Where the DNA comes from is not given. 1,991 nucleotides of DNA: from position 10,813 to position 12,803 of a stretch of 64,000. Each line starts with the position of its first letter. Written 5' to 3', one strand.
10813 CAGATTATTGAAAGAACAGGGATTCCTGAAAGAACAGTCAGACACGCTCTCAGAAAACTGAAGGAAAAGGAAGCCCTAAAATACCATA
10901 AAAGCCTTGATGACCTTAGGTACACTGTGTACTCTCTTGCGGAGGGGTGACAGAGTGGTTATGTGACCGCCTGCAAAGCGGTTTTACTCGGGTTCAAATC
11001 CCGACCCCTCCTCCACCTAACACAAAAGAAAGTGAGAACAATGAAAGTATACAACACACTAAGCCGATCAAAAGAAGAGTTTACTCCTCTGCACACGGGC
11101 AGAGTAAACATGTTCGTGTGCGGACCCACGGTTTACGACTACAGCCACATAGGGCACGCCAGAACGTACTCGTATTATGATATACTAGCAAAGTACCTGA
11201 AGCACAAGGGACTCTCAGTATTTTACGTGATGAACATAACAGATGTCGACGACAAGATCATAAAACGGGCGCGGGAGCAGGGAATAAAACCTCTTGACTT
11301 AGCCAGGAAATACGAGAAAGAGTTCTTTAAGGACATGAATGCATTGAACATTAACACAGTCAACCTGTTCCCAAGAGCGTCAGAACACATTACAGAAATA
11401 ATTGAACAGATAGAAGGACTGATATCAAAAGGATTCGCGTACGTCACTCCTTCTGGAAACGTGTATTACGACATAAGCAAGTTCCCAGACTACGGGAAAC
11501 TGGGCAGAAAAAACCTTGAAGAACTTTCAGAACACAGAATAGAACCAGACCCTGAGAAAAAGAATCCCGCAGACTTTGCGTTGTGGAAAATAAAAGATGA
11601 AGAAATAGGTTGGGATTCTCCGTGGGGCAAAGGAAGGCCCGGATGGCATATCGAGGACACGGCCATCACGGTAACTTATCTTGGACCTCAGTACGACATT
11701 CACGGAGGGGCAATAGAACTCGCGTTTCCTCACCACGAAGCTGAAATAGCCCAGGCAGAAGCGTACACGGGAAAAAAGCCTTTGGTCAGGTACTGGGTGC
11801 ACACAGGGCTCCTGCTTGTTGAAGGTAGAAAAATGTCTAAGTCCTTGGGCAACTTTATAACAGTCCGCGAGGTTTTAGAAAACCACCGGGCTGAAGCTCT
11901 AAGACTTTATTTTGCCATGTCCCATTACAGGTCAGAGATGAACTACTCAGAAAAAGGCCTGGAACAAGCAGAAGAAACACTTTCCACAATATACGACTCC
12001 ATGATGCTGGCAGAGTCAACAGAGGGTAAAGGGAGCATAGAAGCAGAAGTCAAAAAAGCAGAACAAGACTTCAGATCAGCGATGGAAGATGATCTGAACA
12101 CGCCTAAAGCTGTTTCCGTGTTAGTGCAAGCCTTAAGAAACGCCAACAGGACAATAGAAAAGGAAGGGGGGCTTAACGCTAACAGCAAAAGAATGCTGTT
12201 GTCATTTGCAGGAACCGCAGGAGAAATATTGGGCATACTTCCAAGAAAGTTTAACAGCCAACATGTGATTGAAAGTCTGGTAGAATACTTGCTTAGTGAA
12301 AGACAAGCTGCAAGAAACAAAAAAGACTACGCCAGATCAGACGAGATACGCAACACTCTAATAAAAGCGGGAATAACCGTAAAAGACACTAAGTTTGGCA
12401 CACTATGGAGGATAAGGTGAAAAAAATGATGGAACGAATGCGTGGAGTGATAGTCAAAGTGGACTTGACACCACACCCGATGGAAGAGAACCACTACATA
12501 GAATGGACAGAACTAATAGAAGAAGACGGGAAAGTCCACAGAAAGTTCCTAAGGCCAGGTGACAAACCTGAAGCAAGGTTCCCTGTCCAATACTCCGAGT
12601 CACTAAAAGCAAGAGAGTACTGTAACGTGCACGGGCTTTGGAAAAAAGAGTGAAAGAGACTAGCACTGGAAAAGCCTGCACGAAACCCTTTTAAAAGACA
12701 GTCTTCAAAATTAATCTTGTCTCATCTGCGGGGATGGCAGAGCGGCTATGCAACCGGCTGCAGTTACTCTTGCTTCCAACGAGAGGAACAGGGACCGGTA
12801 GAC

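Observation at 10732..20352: Compact Cys-tRNA formation island: both tRNA-Cys genes, CysRS, SepCysS, SepRS and candidate accessory genes within 9.6 kb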

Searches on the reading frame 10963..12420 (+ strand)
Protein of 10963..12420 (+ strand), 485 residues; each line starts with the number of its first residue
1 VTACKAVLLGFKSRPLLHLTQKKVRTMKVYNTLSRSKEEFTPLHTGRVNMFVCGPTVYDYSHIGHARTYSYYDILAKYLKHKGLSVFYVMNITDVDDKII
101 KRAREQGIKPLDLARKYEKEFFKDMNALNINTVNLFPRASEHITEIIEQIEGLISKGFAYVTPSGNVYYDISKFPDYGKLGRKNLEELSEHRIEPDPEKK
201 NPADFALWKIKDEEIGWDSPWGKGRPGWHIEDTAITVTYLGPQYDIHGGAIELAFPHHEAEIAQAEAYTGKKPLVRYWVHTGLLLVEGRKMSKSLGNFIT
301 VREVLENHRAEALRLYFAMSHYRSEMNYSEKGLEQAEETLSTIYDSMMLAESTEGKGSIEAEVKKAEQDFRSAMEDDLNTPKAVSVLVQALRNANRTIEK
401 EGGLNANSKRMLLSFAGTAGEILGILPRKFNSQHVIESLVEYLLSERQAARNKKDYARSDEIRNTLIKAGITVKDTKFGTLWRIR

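Call 4: search_protein_families(library=pfam, proteins=[window:10963-12420:+], max_evalue=0.01)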
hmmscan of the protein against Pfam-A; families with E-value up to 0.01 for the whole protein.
window:10963-12420:+ (485 aa): 7 families
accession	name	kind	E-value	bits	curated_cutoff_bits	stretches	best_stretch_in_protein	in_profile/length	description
PF01406.26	tRNA-synt_1e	-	3.4e-118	394.9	27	1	40-337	2-300/301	tRNA synthetases class I (C) catalytic domain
PF09334.17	tRNA-synt_1g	-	8.7e-18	64.7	20.1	2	59-160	12-114/391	tRNA synthetases class I (M)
PF00133.28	tRNA-synt_1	-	2.6e-11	43.4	22.7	1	263-328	348-413/414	tRNA synthetases class I (I, L, M and V)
PF09190.17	DALR_2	-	3.8e-10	40.6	22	1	370-426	2-56/57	DALR domain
PF23493.1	CysS_C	-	2.5e-08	34.3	23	1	440-483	8-51/51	Cysteinyl-tRNA ligase anticodon binding domain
PF01921.24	tRNA-synt_1f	-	2.5e-05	23.8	27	1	283-348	275-340/360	tRNA synthetases class I (K)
PF00749.27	tRNA-synt_1c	-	0.0037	16.7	23.4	0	60-162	13-97/314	tRNA synthetases class I (E and Q), catalytic domain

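Call 5: search_protein_families(library=ncbifam, proteins=[window:10963-12420:+], max_evalue=0.01)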
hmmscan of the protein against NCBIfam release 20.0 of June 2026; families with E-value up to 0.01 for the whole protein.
window:10963-12420:+ (485 aa): 20 families
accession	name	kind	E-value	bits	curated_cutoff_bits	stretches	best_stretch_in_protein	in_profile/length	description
TIGR00435.1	cysS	equivalog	4.3e-151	504.1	340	1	27-483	1-464/466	cysteine--tRNA ligase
NF011108.0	PRK14536.1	equivalog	7.6e-115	384.5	780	1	27-483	3-488/490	cysteine--tRNA ligase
TIGR03447.1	mycothiol_MshC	equivalog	1.6e-83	280.9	485.1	1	22-399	13-390/411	cysteine--1-D-myo-inosityl 2-amino-2-deoxy-alpha-D-glucopyranoside ligase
NF011107.0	PRK14534.1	equivalog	5.8e-77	259.7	744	1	27-480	3-476/481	cysteine--tRNA ligase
TIGR00398.1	metG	equivalog_domain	1.7e-19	70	336.35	2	59-165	12-119/530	methionine--tRNA ligase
NF008957.0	PRK12300.1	subfamily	3.3e-17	61.8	677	2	280-358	616-695/946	leucine--tRNA ligase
NF009687.0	PRK13208.1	equivalog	1.4e-15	56.6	738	2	262-365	506-609/801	valine--tRNA ligase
NF001100.0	PRK00133.1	equivalog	1.4e-13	50.3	587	2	61-145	20-104/676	methionine--tRNA ligase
NF008900.0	PRK12267.1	equivalog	2.6e-13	49.4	598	2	51-161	7-120/648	methionine--tRNA ligase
TIGR00395.1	leuS_arch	equivalog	9.1e-13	47.1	648.5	1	279-379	609-705/938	leucine--tRNA ligase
TIGR00422.1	valS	equivalog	2.5e-12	45.6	612.1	1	263-356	499-593/863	valine--tRNA ligase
TIGR00392.1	ileS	equivalog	1.6e-11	43.2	621.4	1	281-346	601-668/861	isoleucine--tRNA ligase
TIGR00396.1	leuS_bact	equivalog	4.3e-11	41.7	548.4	1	286-378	601-696/843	leucine--tRNA ligase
NF008863.0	PRK11893.2-5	equivalog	3.9e-10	38.9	551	1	60-135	19-94/531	methionine--tRNA ligase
NF000540.1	alt_ValS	exception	7.9e-10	37.3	900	2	54-122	41-109/827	valine--tRNA ligase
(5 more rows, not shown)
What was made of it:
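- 11041..12420 (+): cysS, class I cysteinyl-tRNA synthetase (direct route). TIGR00435 504 bits against cut-off 340 (call 5).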

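Call 25: find_homologous_proteins(query=window:11041-12420:+, max_evalue=1e-30)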
Query window:11041-12420:+ (459 aa): 8000 proteins with E <= 1e-30 among 8000 candidates; the best 120 are listed.
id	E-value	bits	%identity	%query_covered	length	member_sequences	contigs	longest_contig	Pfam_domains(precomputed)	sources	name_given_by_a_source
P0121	0.0e+0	1042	100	100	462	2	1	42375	PF09334.18,PF01406.26,PF23493.2,PF01921.25,PF00133.29,PF09190.18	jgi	-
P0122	3.5e-241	819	77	100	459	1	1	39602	PF09334.18,PF01406.26,PF23493.2,PF01921.25,PF00133.29,PF09190.18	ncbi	-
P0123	7.5e-174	597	58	100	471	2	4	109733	PF09334.18,PF01406.26,PF01921.25,PF00133.29,PF09190.18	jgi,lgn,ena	-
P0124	9.6e-173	593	57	100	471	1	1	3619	PF09334.18,PF01406.26,PF23493.2,PF01921.25,PF00133.29,PF09190.18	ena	-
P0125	3.2e-171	588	56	100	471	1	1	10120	PF09334.18,PF01406.26,PF01921.25,PF00133.29,PF09190.18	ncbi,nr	ncbi:cysteine--tRNA ligase [Candidatus Bathyarchaeota archaeon]|nr:cysteine--tRNA ligase [Candidatus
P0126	4.5e-171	588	57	100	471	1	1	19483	PF09334.18,PF01406.26,PF01921.25,PF00133.29,PF09190.18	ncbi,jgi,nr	ncbi:cysteine--tRNA ligase [Candidatus Bathyarchaeota archaeon]|nr:MAG: cysteine--tRNA ligase [Candi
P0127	8.6e-171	587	56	100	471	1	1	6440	PF09334.18,PF01406.26,PF01921.25,PF00133.29,PF09190.18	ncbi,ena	-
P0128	1.9e-167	576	56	98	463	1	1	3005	PF09334.18,PF01406.26,PF01921.25,PF00133.29,PF09190.18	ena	-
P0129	2.8e-167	575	56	98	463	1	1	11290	PF09334.18,PF01406.26,PF01921.25,PF00133.29,PF09190.18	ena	-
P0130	5.0e-167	575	56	98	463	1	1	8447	PF09334.18,PF01406.26,PF01921.25,PF00133.29,PF09190.18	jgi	-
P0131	2.1e-166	573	56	98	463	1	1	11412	PF09334.18,PF01406.26,PF01921.25,PF00133.29,PF09190.18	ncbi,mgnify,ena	mgnify:FL=1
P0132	4.4e-166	571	55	100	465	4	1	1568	PF09334.18,PF01406.26,PF23493.2,PF00133.29,PF09190.18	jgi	-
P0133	2.9e-165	569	56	100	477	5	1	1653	PF09334.18,PF01406.26,PF23493.2,PF01921.25,PF00133.29,PF09190.18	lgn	-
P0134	2.5e-164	566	56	99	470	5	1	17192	PF09334.18,PF01406.26,PF01921.25,PF00133.29,PF09190.18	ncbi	ncbi:MAG: cysteine--tRNA ligase [Candidatus Bathyarchaeia archaeon]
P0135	4.8e-164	565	56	99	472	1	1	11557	PF09334.18,PF01406.26,PF01921.25,PF00133.29,PF09190.18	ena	-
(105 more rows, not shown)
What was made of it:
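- The named ones are mostly Bathyarchaeia and Thaumarchaeota rather than DPANN (call 25).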

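Call 26: find_encoding_contigs(protein=P0122, flank=10000, max_places=3)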
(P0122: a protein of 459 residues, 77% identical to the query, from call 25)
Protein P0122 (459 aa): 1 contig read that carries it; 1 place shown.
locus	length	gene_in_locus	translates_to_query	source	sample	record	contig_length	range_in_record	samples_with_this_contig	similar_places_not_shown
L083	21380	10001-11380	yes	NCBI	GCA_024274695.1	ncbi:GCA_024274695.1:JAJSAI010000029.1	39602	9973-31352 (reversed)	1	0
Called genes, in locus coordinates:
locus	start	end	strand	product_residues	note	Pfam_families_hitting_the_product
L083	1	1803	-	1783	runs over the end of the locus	PF00082:Peptidase_S8, PF01835:MG2 (faint), PF10633:NPCBM_assoc (faint)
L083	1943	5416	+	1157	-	PF02463:SMC_N, PF13175:AAA_15, PF13304:AAA_21 (weak), PF13476:AAA_23, PF13555:AAA_29, PF06470:SMC_hinge, PF13304:AAA_21 (weak)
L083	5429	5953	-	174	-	-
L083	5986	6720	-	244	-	-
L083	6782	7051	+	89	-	-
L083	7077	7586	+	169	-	PF02572:CobA_CobO_BtuR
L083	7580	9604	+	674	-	PF03477:ATP-cone, PF00317:Ribonuc_red_lgN, PF02867:Ribonuc_red_lgC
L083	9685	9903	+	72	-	PF01022:HTH_5 (faint), PF13412:HTH_24 (weak)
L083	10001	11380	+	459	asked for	PF01406:tRNA-synt_1e, PF01921:tRNA-synt_1f (faint), PF09334:tRNA-synt_1g, PF00133:tRNA-synt_1, PF09334:tRNA-synt_1g (weak), PF09190:DALR_2, PF23493:CysS_C (weak)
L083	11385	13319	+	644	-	PF00122:E1-E2_ATPase, PF12710:HAD (faint), PF00702:Hydrolase, PF08282:Hydrolase_3 (faint)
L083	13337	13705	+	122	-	PF06397:Desulfoferrod_N, PF01880:Desulfoferrodox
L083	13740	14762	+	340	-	PF01368:DHH, PF02272:DHHA1 (faint)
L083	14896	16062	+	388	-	PF00155:Aminotran_1_2, PF00266:Aminotran_5, PF01276:OKR_DC_1 (faint), PF05889:SepSecS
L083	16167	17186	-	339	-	PF04539:Sigma70_r3 (faint), PF18780:HNH_repeat (faint)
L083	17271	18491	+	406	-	PF00266:Aminotran_5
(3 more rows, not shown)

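Call 27: find_encoding_contigs(protein=P0123, flank=6000, max_places=2)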
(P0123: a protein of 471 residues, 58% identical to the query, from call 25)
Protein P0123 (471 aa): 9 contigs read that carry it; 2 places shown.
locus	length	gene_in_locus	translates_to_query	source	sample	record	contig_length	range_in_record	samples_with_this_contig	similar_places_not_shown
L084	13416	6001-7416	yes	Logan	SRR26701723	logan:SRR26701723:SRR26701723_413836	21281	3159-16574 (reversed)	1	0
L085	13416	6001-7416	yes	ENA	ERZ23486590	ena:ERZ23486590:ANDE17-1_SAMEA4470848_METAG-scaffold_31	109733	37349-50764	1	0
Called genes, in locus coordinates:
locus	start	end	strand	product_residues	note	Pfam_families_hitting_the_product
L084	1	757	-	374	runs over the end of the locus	-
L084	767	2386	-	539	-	PF23613:ELP3_N, PF04055:Radical_SAM, PF16199:Radical_SAM_C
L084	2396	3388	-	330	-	PF00296:Bac_luciferase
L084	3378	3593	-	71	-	-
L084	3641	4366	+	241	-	PF25084:LbH_EIF2B (faint), PF25087:GMPPB_C (weak), PF00132:Hexapep (weak), PF14602:Hexapep_2 (weak)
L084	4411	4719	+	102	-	PF01253:SUI1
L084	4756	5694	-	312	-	PF02150:Zn_ribbon_RPB9 (weak), PF08271:Zn_Ribbon_TF, PF00382:TFIIB, PF13404:HTH_AsnC-type (faint)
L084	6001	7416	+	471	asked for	PF01406:tRNA-synt_1e, PF09334:tRNA-synt_1g, PF00133:tRNA-synt_1 (weak), PF09334:tRNA-synt_1g, PF01921:tRNA-synt_1f (weak), PF09190:DALR_2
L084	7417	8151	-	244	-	PF03099:BPL_LplA_LipB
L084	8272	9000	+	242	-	PF00005:ABC_tran, PF13304:AAA_21 (weak)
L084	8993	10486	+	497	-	-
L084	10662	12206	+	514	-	PF00682:HMGL-like, PF22617:HCS_D2, PF08502:LeuA_dimer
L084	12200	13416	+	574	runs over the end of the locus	PF02776:TPP_enzyme_N, PF00205:TPP_enzyme_M, PF02775:TPP_enzyme_C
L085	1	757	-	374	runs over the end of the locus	-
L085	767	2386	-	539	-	PF23613:ELP3_N, PF04055:Radical_SAM, PF16199:Radical_SAM_C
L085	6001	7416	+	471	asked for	PF01406:tRNA-synt_1e, PF09334:tRNA-synt_1g, PF00133:tRNA-synt_1 (weak), PF09334:tRNA-synt_1g, PF01921:tRNA-synt_1f (weak), PF09190:DALR_2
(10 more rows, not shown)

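Call 51: search_solved_structures(query=window:11041-12420:+, max_evalue=1e-30, show_alignments=1)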
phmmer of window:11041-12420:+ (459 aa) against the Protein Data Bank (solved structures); distinct sequences matched with E-value up to 1e-30: 8.
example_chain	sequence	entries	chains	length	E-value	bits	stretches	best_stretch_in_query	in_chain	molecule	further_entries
8qhp_A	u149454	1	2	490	1.4e-127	429.7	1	1-457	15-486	Cysteine--tRNA ligase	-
1li5_A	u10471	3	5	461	2e-119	402.8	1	1-457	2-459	CYSTEINYL-TRNA SYNTHETASE | Cysteine--tRNA ligase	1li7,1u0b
3tqo_A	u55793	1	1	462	1.7e-110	373.4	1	1-457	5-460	Cysteinyl-tRNA synthetase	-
6ujd_A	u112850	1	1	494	2.6e-90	306.8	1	1-458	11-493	Cysteine--tRNA ligase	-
9yru_A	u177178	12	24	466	3.8e-81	276.6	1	3-307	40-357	Cysteine--tRNA ligase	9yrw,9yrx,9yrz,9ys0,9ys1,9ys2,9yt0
3sp1_A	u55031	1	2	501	2.5e-67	231.1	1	1-455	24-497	Cysteinyl-tRNA synthetase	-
8hfm_A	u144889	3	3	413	1.5e-60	208.7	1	5-361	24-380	L-cysteine:1D-myo-inositol 2-amino-2-deoxy-alpha-D-glucopyranoside ligase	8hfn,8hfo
3c8z_A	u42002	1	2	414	1.6e-60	208.7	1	5-361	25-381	Cysteinyl-tRNA synthetase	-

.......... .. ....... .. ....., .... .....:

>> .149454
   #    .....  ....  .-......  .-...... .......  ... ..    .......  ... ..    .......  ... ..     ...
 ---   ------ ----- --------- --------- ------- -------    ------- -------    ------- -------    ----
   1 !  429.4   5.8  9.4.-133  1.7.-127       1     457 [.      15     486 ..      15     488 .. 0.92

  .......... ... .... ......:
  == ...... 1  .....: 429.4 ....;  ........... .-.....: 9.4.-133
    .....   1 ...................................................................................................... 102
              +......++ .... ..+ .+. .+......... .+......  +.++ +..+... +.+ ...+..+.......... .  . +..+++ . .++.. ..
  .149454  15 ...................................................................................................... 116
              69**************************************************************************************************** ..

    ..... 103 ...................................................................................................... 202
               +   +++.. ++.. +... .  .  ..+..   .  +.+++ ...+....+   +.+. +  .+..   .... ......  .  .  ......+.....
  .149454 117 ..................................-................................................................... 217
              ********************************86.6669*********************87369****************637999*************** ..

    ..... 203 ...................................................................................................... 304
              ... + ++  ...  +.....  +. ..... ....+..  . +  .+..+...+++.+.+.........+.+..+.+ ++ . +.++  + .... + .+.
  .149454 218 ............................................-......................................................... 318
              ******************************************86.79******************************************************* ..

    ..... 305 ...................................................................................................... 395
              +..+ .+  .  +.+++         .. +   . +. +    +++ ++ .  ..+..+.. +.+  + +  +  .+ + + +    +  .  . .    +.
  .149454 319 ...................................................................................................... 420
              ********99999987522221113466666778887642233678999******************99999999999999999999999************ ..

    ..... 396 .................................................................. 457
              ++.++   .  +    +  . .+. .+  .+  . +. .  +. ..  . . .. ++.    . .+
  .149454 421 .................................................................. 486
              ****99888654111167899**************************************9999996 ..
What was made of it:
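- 11041..12420 (+): PDB CysRS E 1e-127 (call 51).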

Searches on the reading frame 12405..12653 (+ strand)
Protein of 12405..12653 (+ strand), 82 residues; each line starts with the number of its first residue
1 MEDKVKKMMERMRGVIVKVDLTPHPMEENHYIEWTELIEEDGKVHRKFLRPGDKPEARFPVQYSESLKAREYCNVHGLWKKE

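Call 4: search_protein_families(library=pfam, proteins=[window:12405-12653:+], max_evalue=0.01)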
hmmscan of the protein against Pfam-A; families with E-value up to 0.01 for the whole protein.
window:12405-12653:+ (82 aa): 1 family
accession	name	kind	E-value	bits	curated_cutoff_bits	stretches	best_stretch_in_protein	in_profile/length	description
PF01880.24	Desulfoferrodox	-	1.3e-17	64.6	22.2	1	12-81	24-97/98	Desulfoferrodoxin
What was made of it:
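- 12405..12653 (+): 82-aa 5'-truncated desulfoferrodoxin (SOR-like). It lacks the N-terminal desulforedoxin domain and the EKHVP His ligand. Not part of the Cys-tRNA system. Pfam PF01880 covers profile positions 24-97 of 98 (call 4).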

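Call 5: search_protein_families(library=ncbifam, proteins=[window:12405-12653:+], max_evalue=0.01)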
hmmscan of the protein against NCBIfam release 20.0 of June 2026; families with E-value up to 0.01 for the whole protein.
window:12405-12653:+ (82 aa): 2 families
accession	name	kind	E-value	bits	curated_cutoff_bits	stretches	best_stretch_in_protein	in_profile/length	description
TIGR00320.1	dfx_rbo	equivalog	8.4e-27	93.9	146.9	1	5-82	50-125/125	desulfoferrodoxin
TIGR00332.1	neela_ferrous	domain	5.2e-19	68.6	61.9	1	13-82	22-101/107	desulfoferrodoxin ferrous iron-binding domain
